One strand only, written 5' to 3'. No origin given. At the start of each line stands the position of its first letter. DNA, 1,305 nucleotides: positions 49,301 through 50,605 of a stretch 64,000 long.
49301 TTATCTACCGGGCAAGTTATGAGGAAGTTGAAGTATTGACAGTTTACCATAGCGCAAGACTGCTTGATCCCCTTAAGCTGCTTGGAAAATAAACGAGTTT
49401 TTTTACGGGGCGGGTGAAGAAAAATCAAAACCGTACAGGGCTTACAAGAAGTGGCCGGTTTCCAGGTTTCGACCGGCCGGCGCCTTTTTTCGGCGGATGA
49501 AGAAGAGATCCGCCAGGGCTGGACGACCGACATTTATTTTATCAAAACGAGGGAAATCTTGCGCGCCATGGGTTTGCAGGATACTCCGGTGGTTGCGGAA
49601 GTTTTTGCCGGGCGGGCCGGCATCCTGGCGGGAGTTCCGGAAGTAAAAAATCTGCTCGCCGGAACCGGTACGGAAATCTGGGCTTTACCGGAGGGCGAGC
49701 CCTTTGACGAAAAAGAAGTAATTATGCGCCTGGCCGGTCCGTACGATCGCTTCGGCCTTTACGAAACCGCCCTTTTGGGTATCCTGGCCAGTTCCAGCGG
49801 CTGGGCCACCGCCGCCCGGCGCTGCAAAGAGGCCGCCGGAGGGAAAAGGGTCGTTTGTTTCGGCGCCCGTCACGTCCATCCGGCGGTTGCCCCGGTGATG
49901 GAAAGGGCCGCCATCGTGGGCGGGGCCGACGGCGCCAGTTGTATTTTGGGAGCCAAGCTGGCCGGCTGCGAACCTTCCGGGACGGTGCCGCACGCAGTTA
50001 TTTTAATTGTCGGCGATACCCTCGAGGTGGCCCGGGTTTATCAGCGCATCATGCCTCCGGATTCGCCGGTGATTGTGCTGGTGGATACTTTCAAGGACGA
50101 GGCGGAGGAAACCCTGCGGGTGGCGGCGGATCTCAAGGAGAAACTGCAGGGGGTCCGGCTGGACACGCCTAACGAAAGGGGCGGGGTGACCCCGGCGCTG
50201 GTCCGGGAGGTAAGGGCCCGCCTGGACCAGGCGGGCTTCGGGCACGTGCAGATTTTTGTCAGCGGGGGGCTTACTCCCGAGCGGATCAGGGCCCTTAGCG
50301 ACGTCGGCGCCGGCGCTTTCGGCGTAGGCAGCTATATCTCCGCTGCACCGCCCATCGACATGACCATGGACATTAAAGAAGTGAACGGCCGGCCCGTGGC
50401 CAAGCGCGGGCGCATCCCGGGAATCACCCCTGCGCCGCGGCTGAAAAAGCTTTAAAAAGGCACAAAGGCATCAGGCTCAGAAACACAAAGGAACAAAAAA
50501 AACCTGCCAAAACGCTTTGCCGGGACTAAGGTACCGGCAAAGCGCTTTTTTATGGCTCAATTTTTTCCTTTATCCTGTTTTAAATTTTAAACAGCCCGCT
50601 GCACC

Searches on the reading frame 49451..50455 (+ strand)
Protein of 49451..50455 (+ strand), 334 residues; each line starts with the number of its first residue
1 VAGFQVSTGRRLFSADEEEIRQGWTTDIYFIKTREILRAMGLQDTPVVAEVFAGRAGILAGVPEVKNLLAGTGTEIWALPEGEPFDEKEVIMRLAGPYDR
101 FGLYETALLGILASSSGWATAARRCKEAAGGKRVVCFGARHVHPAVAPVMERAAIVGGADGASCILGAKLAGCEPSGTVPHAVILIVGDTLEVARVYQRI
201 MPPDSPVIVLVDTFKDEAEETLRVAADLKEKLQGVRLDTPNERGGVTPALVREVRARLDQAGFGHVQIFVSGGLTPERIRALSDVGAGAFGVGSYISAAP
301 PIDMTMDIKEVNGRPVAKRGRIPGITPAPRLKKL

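Call 11: search_protein_families(library=pfam, proteins=[window:49451-50455:+])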
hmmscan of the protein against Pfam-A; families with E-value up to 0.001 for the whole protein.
window:49451-50455:+ (334 aa): 2 families
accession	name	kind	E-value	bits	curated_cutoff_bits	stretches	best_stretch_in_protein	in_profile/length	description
PF02749.22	QRPTase_N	-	2e-22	79.6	27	1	27-116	1-82/82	Quinolinate phosphoribosyl transferase, N-terminal domain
PF01729.25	QRPTase_C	-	2.2e-18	67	23.1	1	119-307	2-169/169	Quinolinate phosphoribosyl transferase, C-terminal domain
